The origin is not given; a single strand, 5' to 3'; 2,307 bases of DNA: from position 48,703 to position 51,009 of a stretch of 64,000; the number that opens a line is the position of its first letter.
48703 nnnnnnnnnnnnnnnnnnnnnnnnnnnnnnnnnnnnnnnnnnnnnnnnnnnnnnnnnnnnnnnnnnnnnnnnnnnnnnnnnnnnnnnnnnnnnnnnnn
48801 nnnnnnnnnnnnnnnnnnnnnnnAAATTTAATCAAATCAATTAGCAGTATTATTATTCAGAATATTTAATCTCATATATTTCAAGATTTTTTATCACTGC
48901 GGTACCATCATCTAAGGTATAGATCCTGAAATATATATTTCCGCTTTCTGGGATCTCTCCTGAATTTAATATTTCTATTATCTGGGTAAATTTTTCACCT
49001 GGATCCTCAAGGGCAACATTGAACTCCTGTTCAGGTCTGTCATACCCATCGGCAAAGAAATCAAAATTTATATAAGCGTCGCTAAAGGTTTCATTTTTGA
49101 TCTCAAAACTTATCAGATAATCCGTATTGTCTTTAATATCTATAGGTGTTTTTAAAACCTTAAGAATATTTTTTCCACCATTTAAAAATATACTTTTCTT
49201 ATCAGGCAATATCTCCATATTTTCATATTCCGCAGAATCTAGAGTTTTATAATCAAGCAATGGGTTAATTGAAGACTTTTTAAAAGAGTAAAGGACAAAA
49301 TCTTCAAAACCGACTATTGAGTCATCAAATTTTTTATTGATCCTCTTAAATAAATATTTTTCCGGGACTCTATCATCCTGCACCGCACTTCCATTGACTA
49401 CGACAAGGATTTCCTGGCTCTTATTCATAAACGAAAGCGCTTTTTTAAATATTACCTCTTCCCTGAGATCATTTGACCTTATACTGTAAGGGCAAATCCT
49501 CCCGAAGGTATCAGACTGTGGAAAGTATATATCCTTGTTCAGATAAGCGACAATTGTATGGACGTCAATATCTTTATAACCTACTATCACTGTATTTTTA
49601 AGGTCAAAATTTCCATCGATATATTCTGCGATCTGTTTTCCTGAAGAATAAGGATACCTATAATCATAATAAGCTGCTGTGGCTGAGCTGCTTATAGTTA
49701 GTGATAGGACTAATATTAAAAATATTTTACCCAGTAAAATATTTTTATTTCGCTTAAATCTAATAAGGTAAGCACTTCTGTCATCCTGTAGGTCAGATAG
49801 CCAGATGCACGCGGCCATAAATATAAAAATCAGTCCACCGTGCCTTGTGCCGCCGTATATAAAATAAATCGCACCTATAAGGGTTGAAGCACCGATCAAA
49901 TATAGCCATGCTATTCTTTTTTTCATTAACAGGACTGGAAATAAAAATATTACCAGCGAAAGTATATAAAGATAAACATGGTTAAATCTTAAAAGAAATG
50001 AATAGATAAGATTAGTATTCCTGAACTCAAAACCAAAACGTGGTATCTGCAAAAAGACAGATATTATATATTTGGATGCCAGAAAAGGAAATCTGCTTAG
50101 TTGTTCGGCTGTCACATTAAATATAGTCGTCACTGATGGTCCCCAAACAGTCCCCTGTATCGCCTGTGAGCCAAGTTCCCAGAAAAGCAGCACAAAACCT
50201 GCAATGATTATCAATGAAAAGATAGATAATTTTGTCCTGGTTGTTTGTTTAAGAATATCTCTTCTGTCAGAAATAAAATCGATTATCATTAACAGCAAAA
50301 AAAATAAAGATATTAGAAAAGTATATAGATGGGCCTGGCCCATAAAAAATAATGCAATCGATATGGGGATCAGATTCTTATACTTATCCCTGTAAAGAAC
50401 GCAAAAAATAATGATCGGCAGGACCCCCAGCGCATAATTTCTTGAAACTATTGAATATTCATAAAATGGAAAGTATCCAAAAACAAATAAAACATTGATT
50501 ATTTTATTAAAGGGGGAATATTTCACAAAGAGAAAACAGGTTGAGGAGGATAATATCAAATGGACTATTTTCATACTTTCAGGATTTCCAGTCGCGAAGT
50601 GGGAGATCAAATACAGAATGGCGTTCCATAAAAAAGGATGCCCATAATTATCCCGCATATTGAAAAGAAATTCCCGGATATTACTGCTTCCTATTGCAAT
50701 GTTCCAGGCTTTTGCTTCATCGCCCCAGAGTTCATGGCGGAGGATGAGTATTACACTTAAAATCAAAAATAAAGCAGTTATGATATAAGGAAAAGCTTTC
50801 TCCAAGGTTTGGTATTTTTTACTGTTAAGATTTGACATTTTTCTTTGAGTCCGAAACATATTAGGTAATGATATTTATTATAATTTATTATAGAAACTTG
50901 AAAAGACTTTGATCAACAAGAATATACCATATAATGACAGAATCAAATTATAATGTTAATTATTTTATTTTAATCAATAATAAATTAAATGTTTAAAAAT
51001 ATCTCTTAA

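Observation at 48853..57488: Unrecognised ~120-aa C-terminal domain shared by two otherwise different GT-C-like membrane proteins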

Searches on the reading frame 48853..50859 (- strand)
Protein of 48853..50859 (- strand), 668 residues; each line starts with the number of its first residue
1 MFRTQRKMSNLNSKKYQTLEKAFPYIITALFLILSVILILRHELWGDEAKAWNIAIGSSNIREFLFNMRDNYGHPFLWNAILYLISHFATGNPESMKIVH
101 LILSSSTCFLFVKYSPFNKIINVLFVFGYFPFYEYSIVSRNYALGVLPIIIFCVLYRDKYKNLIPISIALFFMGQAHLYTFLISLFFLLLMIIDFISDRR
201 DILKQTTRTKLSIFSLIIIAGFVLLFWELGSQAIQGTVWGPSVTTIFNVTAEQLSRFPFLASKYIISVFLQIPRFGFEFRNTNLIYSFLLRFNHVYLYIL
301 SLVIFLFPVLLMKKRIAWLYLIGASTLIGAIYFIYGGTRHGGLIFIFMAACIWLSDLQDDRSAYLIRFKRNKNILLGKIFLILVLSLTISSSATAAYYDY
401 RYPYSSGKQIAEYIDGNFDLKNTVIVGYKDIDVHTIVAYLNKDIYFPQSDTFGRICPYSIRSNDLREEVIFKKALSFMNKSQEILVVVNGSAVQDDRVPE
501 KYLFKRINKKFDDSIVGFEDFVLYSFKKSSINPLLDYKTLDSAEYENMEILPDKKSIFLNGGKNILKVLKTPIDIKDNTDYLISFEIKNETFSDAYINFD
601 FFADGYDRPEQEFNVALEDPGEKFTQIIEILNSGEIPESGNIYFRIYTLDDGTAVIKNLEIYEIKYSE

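Call 4: search_protein_families(library=pfam, proteins=[window:48853-50859:-], max_evalue=0.1)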
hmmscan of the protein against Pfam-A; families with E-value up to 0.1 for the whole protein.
window:48853-50859:- (668 aa): 1 family
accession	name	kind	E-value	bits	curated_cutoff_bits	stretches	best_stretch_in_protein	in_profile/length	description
PF04342.18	DMT_6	-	0.02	15.6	25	1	299-335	67-104/104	Putative member of DMT superfamily (DUF486)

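Call 8: search_protein_families(library=ncbifam, proteins=[window:48853-50859:-], max_evalue=0.1)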
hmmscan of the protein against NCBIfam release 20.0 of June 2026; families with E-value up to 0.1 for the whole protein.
window:48853-50859:- (668 aa): 0 families

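Call 21: predict_structure(protein=window:48853-50859:-)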
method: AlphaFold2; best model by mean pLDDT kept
length: 668 residues; sequences in the alignment: 1
mean_pLDDT: 43.2   pTM: 0.30
mean pLDDT of the five models: 43.2, 38.1, 34.2, 33.4, 31.3
residues with pLDDT >= 90: 0; 70-90: 1; 50-70: 115; < 50: 552
segments of 3 or more residues with pLDDT < 50: 1-9, 35-45, 47-65, 70-77, 79-81, 83-181, 190-192, 194-206, 208-249, 251-301, 303-313, 330-337, 339-343, 345-347, 349-373, 375-380, 382-404, 442-470, 491-517, 531-668
pLDDT, mean of each block of 10 residues (from residue 1): 45 52 52 49 46 45 48 47 47 42 36 37 39 38 44 46 43 44 51 46 44 44 43 38 42 43 42 39 41 44 45 46 51 44 48 44 42 47 44 34 49 66 59 56 37 40 42 55 60 43 41 47 57 37 25 26 26 31 34 31 34 36 45 41 39 38 36
secondary structure, 60 per line:
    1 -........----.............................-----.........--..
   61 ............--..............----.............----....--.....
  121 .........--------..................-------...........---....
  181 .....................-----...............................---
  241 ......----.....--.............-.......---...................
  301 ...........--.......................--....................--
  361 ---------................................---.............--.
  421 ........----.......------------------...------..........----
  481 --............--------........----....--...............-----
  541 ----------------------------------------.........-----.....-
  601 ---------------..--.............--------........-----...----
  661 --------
elements in order (helices of 4 or more, strands of 3 or more residues): H2-9 H14-42 H48-56 H59-72 H75-88 H93-105 H110-113 H116-129 H138-155 H163-173 H177-201 H207-237 H241-246 H251-255 H258-270 H272-278 H282-311 H314-336 H339-358 H370-401 H405-417 E423-428 H433-439 E458-460 H467-476 E483-489 H490-494 H503-510 E515-518 E521-527 H528-535 E581-589 E595-599 H620-632 E641-648 E654-656

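Call 33: search_protein_families(library=pfam, alignment_id=A4, max_evalue=0.001)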
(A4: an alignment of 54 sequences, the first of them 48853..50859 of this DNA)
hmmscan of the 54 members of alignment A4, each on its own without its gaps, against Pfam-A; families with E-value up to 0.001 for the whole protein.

A. member 1, window:48853-50859:- (668 aa): 0 families

B. families by the number of members that match (of 54 scanned): 21 families
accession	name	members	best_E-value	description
PF09586.16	YfhO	15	8.9e-24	Bacterial membrane protein YfhO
PF13231.12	PMT_2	8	1.1e-10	Dolichyl-phosphate-mannose-protein mannosyltransferase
PF07538.16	ChW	2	2.1e-194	Clostridial hydrophobic W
PF16822.11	ALGX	2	1.8e-25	SGNH hydrolase-like domain, acetyltransferase AlgX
PF13895.12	Ig_2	2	1e-18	Immunoglobulin domain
PF03160.20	Calx-beta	1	6.3e-151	Calx-beta domain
PF25021.1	TEN_NHL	1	1.3e-42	Teneurin NHL domain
PF01520.23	Amidase_3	1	4.2e-36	N-acetylmuramoyl-L-alanine amidase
PF01436.27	NHL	1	1.2e-17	NHL repeat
PF00884.28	Sulfatase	1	9.7e-11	Sulfatase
PF13354.11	Beta-lactamase2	1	2.4e-09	Beta-lactamase enzyme family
PF00015.26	MCPsignal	1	1.2e-08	Methyl-accepting chemotaxis protein (MCP) signalling domain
PF01832.25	Glucosaminidase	1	2.1e-08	Mannosyl-glycoprotein endo-beta-N-acetylglucosaminidase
PF02427.23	PSI_PsaE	1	8.2e-07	Photosystem I reaction centre subunit IV / PsaE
PF22073.2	Cep192_D4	1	1.9e-05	Cep192 domain 4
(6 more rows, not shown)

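Call 40: find_encoding_contigs(protein=window:48853-50859:-, flank=3000, max_places=4)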
Protein window:48853-50859:- (668 aa): 2 contigs read that carry it; 1 place shown.
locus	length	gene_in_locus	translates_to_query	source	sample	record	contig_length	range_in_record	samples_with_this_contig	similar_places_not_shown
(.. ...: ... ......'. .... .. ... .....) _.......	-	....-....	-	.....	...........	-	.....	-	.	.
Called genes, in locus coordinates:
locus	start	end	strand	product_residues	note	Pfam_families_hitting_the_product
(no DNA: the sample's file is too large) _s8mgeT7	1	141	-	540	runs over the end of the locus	PF02366:PMT (weak), PF13231:PMT_2 (weak)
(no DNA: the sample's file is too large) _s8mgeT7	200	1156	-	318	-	PF00535:Glycos_transf_2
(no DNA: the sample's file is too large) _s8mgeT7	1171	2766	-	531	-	-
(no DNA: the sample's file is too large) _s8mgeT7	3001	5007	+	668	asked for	-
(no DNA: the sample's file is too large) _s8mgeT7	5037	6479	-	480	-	-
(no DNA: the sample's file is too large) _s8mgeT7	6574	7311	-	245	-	PF00535:Glycos_transf_2, PF10111:Glyco_tranf_2_2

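Call 44: list_cluster_members(proteins=[window:48853-50859:-, window:55365-57488:+, window:57568-59235:+, window:3225-5516:-, window:22563-24722:+, window:31217-33229:+, window:8214-9527:-])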
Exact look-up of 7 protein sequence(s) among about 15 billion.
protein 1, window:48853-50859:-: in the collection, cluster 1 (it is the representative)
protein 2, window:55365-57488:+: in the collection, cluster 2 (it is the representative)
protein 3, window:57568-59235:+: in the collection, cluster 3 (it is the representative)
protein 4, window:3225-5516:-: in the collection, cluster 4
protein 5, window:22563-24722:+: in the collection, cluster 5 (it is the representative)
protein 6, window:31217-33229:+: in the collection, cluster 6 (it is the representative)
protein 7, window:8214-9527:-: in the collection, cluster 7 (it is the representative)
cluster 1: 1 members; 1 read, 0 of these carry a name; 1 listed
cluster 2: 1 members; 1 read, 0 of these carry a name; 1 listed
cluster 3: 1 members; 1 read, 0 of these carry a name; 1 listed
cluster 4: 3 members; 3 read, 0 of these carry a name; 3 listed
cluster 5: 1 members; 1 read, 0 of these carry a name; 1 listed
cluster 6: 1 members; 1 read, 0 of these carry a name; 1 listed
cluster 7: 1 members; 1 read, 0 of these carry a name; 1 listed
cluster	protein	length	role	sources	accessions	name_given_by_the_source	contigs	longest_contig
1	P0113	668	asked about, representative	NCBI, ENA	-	-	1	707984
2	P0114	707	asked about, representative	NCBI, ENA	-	-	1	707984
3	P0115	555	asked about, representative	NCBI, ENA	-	-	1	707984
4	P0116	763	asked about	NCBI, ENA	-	-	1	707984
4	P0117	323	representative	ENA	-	-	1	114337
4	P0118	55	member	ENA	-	-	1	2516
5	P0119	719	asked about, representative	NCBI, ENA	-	-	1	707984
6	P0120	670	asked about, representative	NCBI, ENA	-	-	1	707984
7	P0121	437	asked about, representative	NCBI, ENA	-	-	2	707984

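Call 58: search_protein_families(library=pfam, alignment_id=A7, max_evalue=1)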
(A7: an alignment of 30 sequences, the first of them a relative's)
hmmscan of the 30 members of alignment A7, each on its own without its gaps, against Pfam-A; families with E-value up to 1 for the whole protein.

A. member 1, P0113 (668 aa): 2 families
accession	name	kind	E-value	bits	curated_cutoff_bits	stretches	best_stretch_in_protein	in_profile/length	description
PF04342.18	DMT_6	-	0.02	15.6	25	1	299-335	67-104/104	Putative member of DMT superfamily (DUF486)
PF12911.12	OppC_N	-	0.54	10.6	23.9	1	366-397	8-39/53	N-terminal TM domain of oligopeptide transport permease C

B. families by the number of members that match (of 30 scanned): 13 families
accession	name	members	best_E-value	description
PF04342.18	DMT_6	1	0.02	Putative member of DMT superfamily (DUF486)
PF11857.13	DUF3377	1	0.03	Domain of unknown function (DUF3377)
PF13398.12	Peptidase_M50B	1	0.04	Peptidase M50B-like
PF20712.2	CyanoTRADDas_TM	1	0.04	Cyanobacterial TRADD-N associated 2-Transmembrane domain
PF22017.1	HP1454-like_C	1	0.14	LPP20 lipofamily protein, C-terminal domain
PF25374.1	Cadherin_FAT4_N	1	0.17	FAT4-like, N-terminal cadherin-like domain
PF14897.12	EpsG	1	0.23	EpsG family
PF20197.3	DUF6560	1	0.23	Family of unknown function (DUF6560)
PF11992.13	TgpA_N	1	0.32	TgpA N-terminal domain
PF14914.11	LRRC37AB_C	1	0.41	LRRC37A/B like protein 1 C-terminal domain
PF05230.16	MASE2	1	0.49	MASE2 domain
PF12911.12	OppC_N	1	0.54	N-terminal TM domain of oligopeptide transport permease C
PF04995.19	CcmD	1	0.91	Heme exporter protein D (CcmD)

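Call 77: search_protein_families(library=ncbifam, alignment_id=A7, max_evalue=1)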
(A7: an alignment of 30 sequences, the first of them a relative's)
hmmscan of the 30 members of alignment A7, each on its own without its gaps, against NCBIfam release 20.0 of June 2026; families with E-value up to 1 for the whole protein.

A. member 1, P0113 (668 aa): 0 families

B. families by the number of members that match (of 30 scanned): 8 families
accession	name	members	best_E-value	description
TIGR02209.1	ftsL_broad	3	0.13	cell division protein FtsL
NF037969.1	SemiSWEET_3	2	0.0093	SemiSWEET transporter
TIGR03141.1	cytochro_ccmD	2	0.22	heme exporter protein CcmD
NF038162.1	RtcB_rel_intein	1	0.0051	intein-containing RtcB family protein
TIGR04207.1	halo_sig_pep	1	0.018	surface glycoprotein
TIGR02674.1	cas_cyan_RAMP_2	1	0.15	type III-D CRISPR-associated RAMP protein Csx10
TIGR02236.1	recomb_radA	1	0.19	DNA repair and recombination protein RadA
NF010183.0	PRK13662.1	1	0.23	hypothetical protein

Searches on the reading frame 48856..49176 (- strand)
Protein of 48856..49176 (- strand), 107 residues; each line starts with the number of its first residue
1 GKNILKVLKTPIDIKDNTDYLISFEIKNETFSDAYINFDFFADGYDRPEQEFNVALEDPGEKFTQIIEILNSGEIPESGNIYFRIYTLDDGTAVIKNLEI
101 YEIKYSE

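Call 43: find_related_loci(query=A5, collection=genome_contigs, flank=10000)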
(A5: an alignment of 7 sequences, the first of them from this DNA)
Query A5 (107 aa) in genome_contigs; peptide patterns used: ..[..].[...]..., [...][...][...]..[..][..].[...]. (x = any residue, [..] = any of these).
144 stretches matched a pattern; 3 encode a relative of the query (tblastn E <= 1e-3); 3 distinct loci.
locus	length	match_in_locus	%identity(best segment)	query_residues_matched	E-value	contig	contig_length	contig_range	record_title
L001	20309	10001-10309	54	1-103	7e-32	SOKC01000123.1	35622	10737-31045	MAG: Actinobacteria bacterium isolate E44_bin5 NODE_283_length_35622_cov_102.490848, whole genome shotgun sequence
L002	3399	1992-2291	41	3-102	3e-21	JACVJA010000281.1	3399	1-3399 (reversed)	MAG: Candidatus Calidifonticultor daggyaiensis isolate DG02_2.bin.19 contig281, whole genome shotgun sequence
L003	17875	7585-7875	34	6-104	4e-10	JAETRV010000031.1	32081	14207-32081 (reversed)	MAG: Anaerotruncus sp. isolate S30_Bin7 scaffold_1461, whole genome shotgun sequence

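Call 49: search_protein_families(library=pfam, proteins=[P0005, P0054, P0057, P0083, P0096, P0074, P0105, P0060, P0072, P0098], max_evalue=0.01)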
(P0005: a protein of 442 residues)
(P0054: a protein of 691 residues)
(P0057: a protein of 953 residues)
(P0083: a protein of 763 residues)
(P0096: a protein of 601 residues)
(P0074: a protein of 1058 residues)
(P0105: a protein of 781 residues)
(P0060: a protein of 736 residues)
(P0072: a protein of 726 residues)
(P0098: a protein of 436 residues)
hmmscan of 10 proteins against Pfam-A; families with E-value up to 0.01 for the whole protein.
P0005 (442 aa): 0 families

P0054 (691 aa): 0 families

P0057 (953 aa): 0 families

P0083 (763 aa): 1 family
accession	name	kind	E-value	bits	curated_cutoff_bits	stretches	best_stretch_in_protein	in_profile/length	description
PF13231.12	PMT_2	-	5.8e-07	30.3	26.1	1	276-413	4-140/160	Dolichyl-phosphate-mannose-protein mannosyltransferase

P0096 (601 aa): 0 families

P0074 (1058 aa): 1 family
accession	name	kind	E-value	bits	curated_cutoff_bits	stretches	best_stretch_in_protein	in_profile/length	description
PF16822.11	ALGX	-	1.8e-25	90.6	26.5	1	618-781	1-159/268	SGNH hydrolase-like domain, acetyltransferase AlgX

P0105 (781 aa): 0 families

P0060 (736 aa): 0 families

P0072 (726 aa): 0 families

P0098 (436 aa): 0 families
